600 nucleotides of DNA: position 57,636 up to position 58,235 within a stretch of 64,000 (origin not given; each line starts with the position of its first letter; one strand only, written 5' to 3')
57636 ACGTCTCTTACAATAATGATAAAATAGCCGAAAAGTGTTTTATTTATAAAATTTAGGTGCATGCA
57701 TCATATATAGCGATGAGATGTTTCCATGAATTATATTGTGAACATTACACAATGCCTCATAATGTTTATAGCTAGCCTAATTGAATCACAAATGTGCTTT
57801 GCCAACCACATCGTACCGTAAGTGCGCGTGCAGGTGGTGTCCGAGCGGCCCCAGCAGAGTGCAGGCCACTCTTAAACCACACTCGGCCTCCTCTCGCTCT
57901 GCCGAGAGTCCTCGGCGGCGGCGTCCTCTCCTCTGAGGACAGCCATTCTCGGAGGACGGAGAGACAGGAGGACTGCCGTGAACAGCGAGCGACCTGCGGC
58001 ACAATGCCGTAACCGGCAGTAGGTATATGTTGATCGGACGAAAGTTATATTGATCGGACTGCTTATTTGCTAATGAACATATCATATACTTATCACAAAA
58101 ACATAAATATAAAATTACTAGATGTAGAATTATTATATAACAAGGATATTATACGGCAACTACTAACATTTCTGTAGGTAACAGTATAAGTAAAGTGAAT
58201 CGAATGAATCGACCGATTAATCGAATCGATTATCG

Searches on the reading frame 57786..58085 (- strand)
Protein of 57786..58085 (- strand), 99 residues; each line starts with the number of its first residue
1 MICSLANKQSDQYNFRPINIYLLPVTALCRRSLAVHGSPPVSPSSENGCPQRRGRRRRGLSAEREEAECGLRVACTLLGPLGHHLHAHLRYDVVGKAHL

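Call 84: find_encoding_contigs(protein=window:57786-58085:-, flank=10000, max_places=10)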
Protein window:57786-58085:- (99 aa): no gene with exactly this product is on record in the collection.
